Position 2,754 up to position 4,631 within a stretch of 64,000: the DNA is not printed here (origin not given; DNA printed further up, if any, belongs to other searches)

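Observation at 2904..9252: DprE2-DprE1-like epimerase pair, with hallmark ATGA coupling, embedded in a myxobacterial polysaccharide cluster next to a GT-C transferase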

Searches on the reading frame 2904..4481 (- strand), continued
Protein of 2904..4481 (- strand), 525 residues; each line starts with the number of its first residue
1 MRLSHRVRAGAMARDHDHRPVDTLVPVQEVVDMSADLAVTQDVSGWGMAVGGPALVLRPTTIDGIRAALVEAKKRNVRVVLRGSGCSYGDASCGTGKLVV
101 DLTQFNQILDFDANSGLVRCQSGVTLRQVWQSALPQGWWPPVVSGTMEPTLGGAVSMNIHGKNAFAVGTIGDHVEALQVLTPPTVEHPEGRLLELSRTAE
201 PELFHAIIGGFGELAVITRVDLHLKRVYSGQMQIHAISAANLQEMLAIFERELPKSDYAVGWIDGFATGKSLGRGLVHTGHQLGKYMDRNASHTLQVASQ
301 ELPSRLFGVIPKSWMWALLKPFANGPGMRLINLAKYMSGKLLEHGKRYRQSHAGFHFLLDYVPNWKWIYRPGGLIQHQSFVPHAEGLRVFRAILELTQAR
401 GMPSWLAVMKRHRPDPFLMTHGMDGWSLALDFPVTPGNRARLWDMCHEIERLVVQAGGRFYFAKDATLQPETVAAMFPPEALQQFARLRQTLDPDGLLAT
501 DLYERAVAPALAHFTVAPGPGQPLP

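Call 64: search_protein_families(library=ncbifam, proteins=[L006:7774-9267:+, L001:8326-10083:+, L002:14430-15152:+, L002:17622-19604:-, L001:6998-8323:+, L002:19718-21466:-], max_evalue=0.001)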
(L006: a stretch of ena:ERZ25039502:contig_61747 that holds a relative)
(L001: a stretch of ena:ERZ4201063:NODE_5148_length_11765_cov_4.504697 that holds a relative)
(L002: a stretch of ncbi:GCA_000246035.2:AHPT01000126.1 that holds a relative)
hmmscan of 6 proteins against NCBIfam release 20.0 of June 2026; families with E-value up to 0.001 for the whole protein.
L006:7774-9267:+ (498 aa): 34 families (the best 25 are shown)
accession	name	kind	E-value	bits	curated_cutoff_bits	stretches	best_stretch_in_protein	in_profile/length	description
NF041313.1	UDPGP_AglF_Halo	equivalog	3.7e-32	111.7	400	1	25-256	3-231/234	UTP--glucose-1-phosphate uridylyltransferase AglF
TIGR03992.1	Arch_glmU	subfamily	4.3e-32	111.5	292.1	1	25-249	3-217/393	bifunctional sugar-1-phosphate nucleotidylyltransferase/acetyltransferase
TIGR04182.1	glyco_TIGR04182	equivalog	8.4e-29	100.9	325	1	269-468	2-196/293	S-layer glycoprotein N-glycosyltransferase AglJ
NF041391.1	DPhHxTase_Halo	equivalog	8.4e-22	77.2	375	1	275-468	3-189/213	dolichyl-phosphate hexose transferase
TIGR01208.1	rmlA_long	equivalog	3.4e-21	75.5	320.25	1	25-258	2-233/353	glucose-1-phosphate thymidylyltransferase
NF058614.1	PPMAGASynPpgS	equivalog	2.6e-16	59.7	370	1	269-377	2-117/226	polyprenyl-phospho-N-acetylgalactosaminyl synthase PpgS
NF010496.0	PRK13915.1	equivalog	1.1e-15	57.5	262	1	261-350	28-128/307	glucosyl-3-phosphoglycerate synthase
NF052502.1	man1P_GTase_Rv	exception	3.6e-15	55.7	440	1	26-206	4-182/352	mannose-1-phosphate guanylyltransferase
TIGR04283.1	glyco_like_mftF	equivalog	1.5e-14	54.1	182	1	269-371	1-105/221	TIGR04283 family arsenosugar biosynthesis glycosyltransferase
TIGR01207.1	rmlA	equivalog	3.3e-14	52.7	360.65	1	25-263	2-240/286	glucose-1-phosphate thymidylyltransferase RfbA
NF045761.1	NAMPUrTaseMurU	equivalog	1.4e-13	51.3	250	1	26-132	4-109/226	N-acetylmuramate alpha-1-phosphate uridylyltransferase MurU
NF041173.1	Sug_nt_acttase_Thmprot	equivalog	1.7e-12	47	600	1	26-233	4-202/405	bifunctional sugar-1-phosphate nucleotidylyltransferase/acetyltransferase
NF041135.1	IPPtranDIPPsyn_Thcocales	equivalog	1.1e-10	41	580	1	25-256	3-214/419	bifunctional L-myo-inositol-1-phosphate cytidylyltransferase/CDP-L-myo-inositol myo-inositolphosphotransferase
NF012024.0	PRK15480.1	equivalog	5.4e-10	38.9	588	1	22-270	3-252/292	glucose-1-phosphate thymidylyltransferase RfbA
TIGR01099.1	galU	equivalog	1.8e-09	37.5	326.8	1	106-243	104-249/261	UTP--glucose-1-phosphate uridylyltransferase GalU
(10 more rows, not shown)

L001:8326-10083:+ (586 aa): 2 families
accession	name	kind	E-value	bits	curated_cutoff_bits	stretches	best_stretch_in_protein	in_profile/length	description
TIGR00947.1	2A73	equivalog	9.1e-10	38.1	366.4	1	442-566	294-421/425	IctB family putative bicarbonate transporter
TIGR03097.1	PEP_O_lig_1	hypoth_equivalog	4.6e-07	29.1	188.1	1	186-263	166-242/408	putative O-glycosylation ligase, exosortase A system-associated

L002:14430-15152:+ (241 aa): 0 families

L002:17622-19604:- (661 aa): 0 families

L001:6998-8323:+ (442 aa): 0 families

L002:19718-21466:- (583 aa): 1 family
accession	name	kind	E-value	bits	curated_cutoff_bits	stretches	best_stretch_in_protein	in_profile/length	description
NF041481.1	beta_arabfuran_tase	equivalog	6.7e-22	77.3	1050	1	25-369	6-380/633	terminal beta-(1->2)-arabinofuranosyltransferase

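Call 65: get_annotated_region(hit=H24, flank=7000)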
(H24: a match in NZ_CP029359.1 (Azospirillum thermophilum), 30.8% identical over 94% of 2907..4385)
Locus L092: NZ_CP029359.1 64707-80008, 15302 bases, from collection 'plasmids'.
description: Azospirillum thermophilum strain CFH 70021 plasmid unnamed4
organism: Azospirillum thermophilum (NCBI taxid 2202148)
taxonomy: Bacteria; Pseudomonadota; Alphaproteobacteria; Rhodospirillales; Azospirillaceae; Azospirillum; Azospirillum thermophilum
host: -; source: cell culture,hot spring; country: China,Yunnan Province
typing (MOB-suite, as given by PLSDB): non-mobilizable
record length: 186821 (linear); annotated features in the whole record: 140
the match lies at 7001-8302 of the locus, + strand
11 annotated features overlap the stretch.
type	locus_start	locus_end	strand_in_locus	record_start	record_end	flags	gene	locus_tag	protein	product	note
CDS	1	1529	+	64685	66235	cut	-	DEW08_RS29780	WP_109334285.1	class I SAM-dependent methyltransferase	-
CDS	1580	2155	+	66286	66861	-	gmhA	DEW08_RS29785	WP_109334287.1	D-sedoheptulose 7-phosphate isomerase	GO:0009244 - lipopolysaccharide core region biosynthetic process [Evidence IEA]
CDS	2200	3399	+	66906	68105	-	-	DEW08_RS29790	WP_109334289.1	HAD-IIIA family hydrolase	-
CDS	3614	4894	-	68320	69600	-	-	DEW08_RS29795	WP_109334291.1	hypothetical protein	-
CDS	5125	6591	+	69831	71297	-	-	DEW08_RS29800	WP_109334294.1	UbiA family prenyltransferase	-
CDS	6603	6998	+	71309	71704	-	-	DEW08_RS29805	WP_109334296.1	GtrA family protein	-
CDS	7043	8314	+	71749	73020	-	-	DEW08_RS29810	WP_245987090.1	FAD-binding oxidoreductase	-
CDS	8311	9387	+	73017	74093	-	-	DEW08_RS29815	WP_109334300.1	acyltransferase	-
CDS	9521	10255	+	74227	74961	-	-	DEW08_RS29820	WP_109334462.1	SDR family oxidoreductase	-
CDS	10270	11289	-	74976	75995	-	-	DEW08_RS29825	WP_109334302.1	kinase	-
CDS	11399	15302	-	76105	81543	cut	-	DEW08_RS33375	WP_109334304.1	Calx-beta domain-containing protein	GO:0007154 - cell communication [Evidence IEA]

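Call 66: get_annotated_region(hit=H28, flank=7000)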
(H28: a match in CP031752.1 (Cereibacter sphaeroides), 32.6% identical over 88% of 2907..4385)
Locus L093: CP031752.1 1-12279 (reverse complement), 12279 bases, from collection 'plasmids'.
description: Cereibacter sphaeroides strain EBL0706 plasmid p.A, complete sequence
organism: Cereibacter sphaeroides (NCBI taxid 1063)
taxonomy: Bacteria; Pseudomonadota; Alphaproteobacteria; Rhodobacterales; Paracoccaceae; Cereibacter; Cereibacter sphaeroides
host: -; source: cell culture; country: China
typing (MOB-suite, as given by PLSDB): non-mobilizable; replicon rep_cluster_252
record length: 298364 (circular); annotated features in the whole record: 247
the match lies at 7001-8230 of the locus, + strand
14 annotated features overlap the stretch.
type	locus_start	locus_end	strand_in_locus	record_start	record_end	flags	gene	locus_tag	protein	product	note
CDS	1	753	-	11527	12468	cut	-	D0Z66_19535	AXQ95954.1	nitrate reductase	-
CDS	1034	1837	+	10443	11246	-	-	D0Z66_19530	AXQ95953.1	glycosyl transferase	-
CDS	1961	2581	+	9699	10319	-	-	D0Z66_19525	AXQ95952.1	class I SAM-dependent methyltransferase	-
CDS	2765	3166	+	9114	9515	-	-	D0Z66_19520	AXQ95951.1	hypothetical protein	-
CDS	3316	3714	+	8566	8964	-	-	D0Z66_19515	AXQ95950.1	hypothetical protein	-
CDS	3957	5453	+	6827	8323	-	-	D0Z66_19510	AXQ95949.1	UbiA family prenyltransferase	-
CDS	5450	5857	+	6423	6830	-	-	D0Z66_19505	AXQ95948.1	GtrA family protein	-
CDS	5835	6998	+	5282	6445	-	-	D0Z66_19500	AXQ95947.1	hypothetical protein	-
CDS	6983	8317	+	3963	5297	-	-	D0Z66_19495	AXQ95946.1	FAD-binding oxidoreductase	-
CDS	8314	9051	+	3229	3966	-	-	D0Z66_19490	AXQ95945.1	SDR family oxidoreductase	-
CDS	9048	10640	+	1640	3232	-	-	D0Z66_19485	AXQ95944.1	hypothetical protein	-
CDS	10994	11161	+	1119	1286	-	-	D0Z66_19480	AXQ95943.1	hypothetical protein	-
CDS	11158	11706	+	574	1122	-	-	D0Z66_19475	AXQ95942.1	hypothetical protein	-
CDS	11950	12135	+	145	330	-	-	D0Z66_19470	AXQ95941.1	hypothetical protein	-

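Call 67: get_annotated_region(hit=H8, flank=10000)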
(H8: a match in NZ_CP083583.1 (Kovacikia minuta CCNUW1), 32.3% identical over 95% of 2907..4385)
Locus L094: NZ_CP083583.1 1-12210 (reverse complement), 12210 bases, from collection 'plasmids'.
description: Kovacikia minuta CCNUW1 strain CCNU0001 plasmid pA, complete sequence
organism: Kovacikia minuta CCNUW1 (NCBI taxid 2653194)
taxonomy: Bacteria; Cyanobacteriota; Cyanophyceae; Leptolyngbyales; Leptolyngbyaceae; Kovacikia; Kovacikia minuta; Kovacikia minuta CCNUW1
host: -; source: cell culture,fresh water lake; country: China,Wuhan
typing (MOB-suite, as given by PLSDB): non-mobilizable
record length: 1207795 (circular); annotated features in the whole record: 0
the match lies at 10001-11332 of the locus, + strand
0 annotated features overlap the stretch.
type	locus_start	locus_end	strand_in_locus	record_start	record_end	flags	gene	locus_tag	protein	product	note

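Call 74: search_protein_families(library=ncbifam, proteins=[L087:9320-10078:+, L088:9326-10072:+, L094:11377-12108:+, L003:9242-9979:+, L087:7998-9320:+, L094:10007-11341:+, P0109], max_evalue=1e-25)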
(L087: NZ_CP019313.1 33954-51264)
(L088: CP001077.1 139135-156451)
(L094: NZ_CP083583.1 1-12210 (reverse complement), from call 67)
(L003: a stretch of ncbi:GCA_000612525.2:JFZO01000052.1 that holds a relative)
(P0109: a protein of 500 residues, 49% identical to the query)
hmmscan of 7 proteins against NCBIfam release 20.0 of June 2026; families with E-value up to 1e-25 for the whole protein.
L087:9320-10078:+ (253 aa): 6 families
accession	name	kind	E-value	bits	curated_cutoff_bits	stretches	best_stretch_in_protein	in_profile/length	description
NF005489.0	PRK07102.1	equivalog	5.5e-103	343.8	267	1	12-253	3-243/243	SDR family oxidoreductase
NF053786.1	DcplherypntRedDprE2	equivalog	5.1e-59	199.9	250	1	7-252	5-251/252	decaprenylphospho-beta-D-erythro-pentofuranosid-2-ulose 2-reductase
NF004110.0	PRK05599.1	equivalog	1e-37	130.1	362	1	13-251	3-244/246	SDR family oxidoreductase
NF005437.0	PRK07024.1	equivalog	2.6e-32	112.3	266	1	12-250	6-245/259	SDR family oxidoreductase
NF005878.0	PRK07825.1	subfamily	3.3e-30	105.4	287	1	14-249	13-246/278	short chain dehydrogenase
NF006099.0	PRK08251.1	equivalog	2.1e-26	92.7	253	1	12-251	6-249/250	SDR family oxidoreductase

L088:9326-10072:+ (249 aa): 6 families
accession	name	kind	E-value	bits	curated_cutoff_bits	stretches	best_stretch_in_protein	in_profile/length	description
NF005489.0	PRK07102.1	equivalog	6.6e-112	373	267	1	6-249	2-243/243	SDR family oxidoreductase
NF053786.1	DcplherypntRedDprE2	equivalog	2.2e-55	188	250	1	3-248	6-251/252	decaprenylphospho-beta-D-erythro-pentofuranosid-2-ulose 2-reductase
NF004110.0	PRK05599.1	equivalog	5.2e-39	134.3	362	1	7-247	2-244/246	SDR family oxidoreductase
NF005437.0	PRK07024.1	equivalog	5.5e-31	107.9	266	1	8-247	7-246/259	SDR family oxidoreductase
NF047420.2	EF_P_mod_YmfI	equivalog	1.1e-26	94.1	238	1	8-194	2-187/236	elongation factor P 5-aminopentanone reductase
NF005878.0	PRK07825.1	subfamily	2.3e-26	92.8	287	1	5-244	9-245/278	short chain dehydrogenase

L094:11377-12108:+ (244 aa): 6 families
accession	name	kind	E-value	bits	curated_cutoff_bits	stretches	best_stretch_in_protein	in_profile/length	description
NF005489.0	PRK07102.1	equivalog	1.2e-94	316.5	267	1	1-244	2-243/243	SDR family oxidoreductase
NF053786.1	DcplherypntRedDprE2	equivalog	4.1e-58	197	250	1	1-243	9-251/252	decaprenylphospho-beta-D-erythro-pentofuranosid-2-ulose 2-reductase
NF004110.0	PRK05599.1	equivalog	1e-43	149.7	362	1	2-242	2-244/246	SDR family oxidoreductase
NF006099.0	PRK08251.1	equivalog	1.9e-31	109.2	253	1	1-242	5-249/250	SDR family oxidoreductase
NF005437.0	PRK07024.1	equivalog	2.9e-31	108.8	266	1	2-242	6-246/259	SDR family oxidoreductase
NF009466.0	PRK12826.1-2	subfamily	3.2e-26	92.3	222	1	1-189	4-193/248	3-oxoacyl-ACP reductase FabG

L003:9242-9979:+ (246 aa): 17 families
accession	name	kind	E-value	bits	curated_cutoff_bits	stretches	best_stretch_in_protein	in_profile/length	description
NF005489.0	PRK07102.1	equivalog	2.1e-61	207.6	267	1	3-246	2-243/243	SDR family oxidoreductase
NF005437.0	PRK07024.1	equivalog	4.7e-45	154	266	1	2-244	4-246/259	SDR family oxidoreductase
NF053786.1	DcplherypntRedDprE2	equivalog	1e-41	143.3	250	1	2-246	8-252/252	decaprenylphospho-beta-D-erythro-pentofuranosid-2-ulose 2-reductase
NF006099.0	PRK08251.1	equivalog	1.8e-41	142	253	1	2-244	4-249/250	SDR family oxidoreductase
NF004825.0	PRK06181.1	equivalog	7.4e-32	110.7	215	1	3-191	7-194/268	SDR family oxidoreductase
NF009466.0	PRK12826.1-2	subfamily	1e-31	110.3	222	1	1-192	2-194/248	3-oxoacyl-ACP reductase FabG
TIGR01830.1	3oxo_ACP_reduc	equivalog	9.2e-31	107.4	297.75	1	6-194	2-190/239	3-oxoacyl-[acyl-carrier-protein] reductase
NF005594.0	PRK07326.1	equivalog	1.2e-30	106.8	271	1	3-212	7-215/237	SDR family oxidoreductase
NF004110.0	PRK05599.1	equivalog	1.4e-30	106.7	362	1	4-244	2-244/246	SDR family oxidoreductase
NF005559.1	PRK07231.1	subfamily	2.5e-30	105.8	215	1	3-193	5-194/249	glucose 1-dehydrogenase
NF004198.0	PRK05653.1-3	equivalog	7.1e-30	104.2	296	1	3-198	8-202/248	3-oxoacyl-ACP reductase FabG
NF005878.0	PRK07825.1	subfamily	3.7e-28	98.7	287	1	3-240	10-244/278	short chain dehydrogenase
NF006070.0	PRK08213.1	subfamily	1.6e-27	96.7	279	1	3-193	13-207/259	gluconate 5-dehydrogenase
NF004824.0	PRK06180.1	subfamily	2.9e-27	95.6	298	1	3-187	5-185/279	oxidoreductase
NF004196.0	PRK05650.1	equivalog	3.4e-27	95.2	297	1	1-196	1-195/272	SDR family oxidoreductase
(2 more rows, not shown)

L087:7998-9320:+ (441 aa): 1 family
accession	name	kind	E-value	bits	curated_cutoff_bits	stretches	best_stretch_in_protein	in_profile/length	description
NF053785.1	DcplphribOxDprE1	equivalog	1.1e-124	417.1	500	1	2-441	3-449/449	decaprenylphosphoryl-beta-D-ribose oxidase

L094:10007-11341:+ (445 aa): 1 family
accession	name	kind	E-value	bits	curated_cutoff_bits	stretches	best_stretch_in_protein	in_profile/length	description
NF053785.1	DcplphribOxDprE1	equivalog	7e-140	467.2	500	1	2-444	4-448/449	decaprenylphosphoryl-beta-D-ribose oxidase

P0109 (500 aa): 2 families
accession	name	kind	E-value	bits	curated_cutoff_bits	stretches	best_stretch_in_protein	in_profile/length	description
NF053785.1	DcplphribOxDprE1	equivalog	4.8e-82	276.6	500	1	38-496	3-447/449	decaprenylphosphoryl-beta-D-ribose oxidase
TIGR01678.1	FAD_lactone_ox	subfamily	1.7e-26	93.1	396.8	0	43-259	7-219/438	sugar 1,4-lactone oxidase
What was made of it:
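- On DprE1 (decaprenylphosphoryl-beta-D-ribose 2'-oxidase, NCBIfam NF053785): Canonical non-actinobacterial homologues reach 417-467 bits, and the Leptospira clade-W protein reaches 277 bits (call 74).
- On DprE2 (NF053786) and the Gram-negative DprE2-like family PRK07102 (NF005489): Canonical SDRs score 188-200 and 316-373 bits (call 74).
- They also score below canonical Gram-negative and cyanobacterial homologues: oxidase 289 against 417-467 bits, SDR 194 against 316-373 bits (call 74).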

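Call 75: find_homologous_proteins(query=L006:7774-9267:+, max_evalue=1e-20)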
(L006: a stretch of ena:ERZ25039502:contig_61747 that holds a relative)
Query L006:7774-9267:+ (498 aa): 1169 proteins with E <= 1e-20 among 8000 candidates; the best 120 are listed.
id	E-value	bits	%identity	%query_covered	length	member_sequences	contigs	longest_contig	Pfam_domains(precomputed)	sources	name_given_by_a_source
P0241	0.0e+0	1118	100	100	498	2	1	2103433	PF00483.30,PF00535.33,PF12804.14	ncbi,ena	-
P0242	2.9e-278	941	87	96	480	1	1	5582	PF00483.30,PF13641.13,PF00535.33,PF12804.14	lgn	-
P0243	9.7e-251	851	78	96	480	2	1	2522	PF00483.30,PF13641.13,PF00535.33,PF12804.14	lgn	-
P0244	4.2e-250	848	77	96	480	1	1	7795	PF00483.30,PF00535.33,PF12804.14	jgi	jgi:dTDP-glucose pyrophosphorylase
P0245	2.4e-247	839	78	96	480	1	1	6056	PF00483.30,PF13641.13,PF00535.33,PF12804.14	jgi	jgi:dTDP-glucose pyrophosphorylase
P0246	3.6e-246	836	78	96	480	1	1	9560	PF00483.30,PF13641.13,PF00535.33,PF12804.14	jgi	jgi:dTDP-glucose pyrophosphorylase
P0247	6.1e-246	835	76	96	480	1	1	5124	PF00483.30,PF13641.13,PF00535.33,PF12804.14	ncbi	-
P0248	3.5e-245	832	76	96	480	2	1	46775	PF00483.30,PF13641.13,PF00535.33,PF12804.14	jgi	jgi:NDP-sugar pyrophosphorylase family protein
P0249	5.4e-243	825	76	96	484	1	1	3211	PF00483.30,PF13641.13,PF00535.33,PF12804.14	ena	-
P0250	2.0e-242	823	75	96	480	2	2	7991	PF00483.30,PF13641.13,PF00535.33,PF12804.14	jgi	jgi:dTDP-glucose pyrophosphorylase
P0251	2.3e-242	823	75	96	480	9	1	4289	PF00483.30,PF13641.13,PF00535.33,PF12804.14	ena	-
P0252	3.8e-242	822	74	100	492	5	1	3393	PF00483.30,PF01128.26,PF00535.33,PF12804.14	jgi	jgi:UDP-N-acetylglucosamine diphosphorylase / glucose-1-phosphate thymidylyltransferase / UDP-N-acet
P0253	4.7e-242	822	75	96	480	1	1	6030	PF00483.30,PF13641.13,PF00535.33,PF12804.14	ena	-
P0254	7.3e-242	821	76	93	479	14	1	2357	PF00483.30,PF00535.33,PF12804.14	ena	-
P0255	2.4e-241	820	77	96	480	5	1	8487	PF00483.30,PF13641.13,PF00535.33,PF12804.14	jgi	jgi:dTDP-glucose pyrophosphorylase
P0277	3.6e-236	803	74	97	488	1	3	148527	PF00483.30,PF13641.13,PF00535.33,PF12804.14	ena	-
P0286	4.8e-233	792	73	96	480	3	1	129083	PF00483.30,PF13641.13,PF00535.33,PF12804.14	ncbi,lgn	-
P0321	1.0e-223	761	71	96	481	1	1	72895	PF00483.30,PF01128.26,PF00535.33,PF12804.14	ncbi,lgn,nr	ncbi:MAG: glycosyltransferase [Planctomycetes bacterium]|nr:glycosyltransferase [Planctomycetota bac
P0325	3.2e-223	760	71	96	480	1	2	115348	PF00483.30,PF13641.13,PF01128.26,PF00535.33,PF12804.14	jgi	jgi:dTDP-glucose pyrophosphorylase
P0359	4.2e-216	736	68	96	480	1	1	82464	PF00483.30,PF00535.33,PF12804.14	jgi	jgi:dTDP-glucose pyrophosphorylase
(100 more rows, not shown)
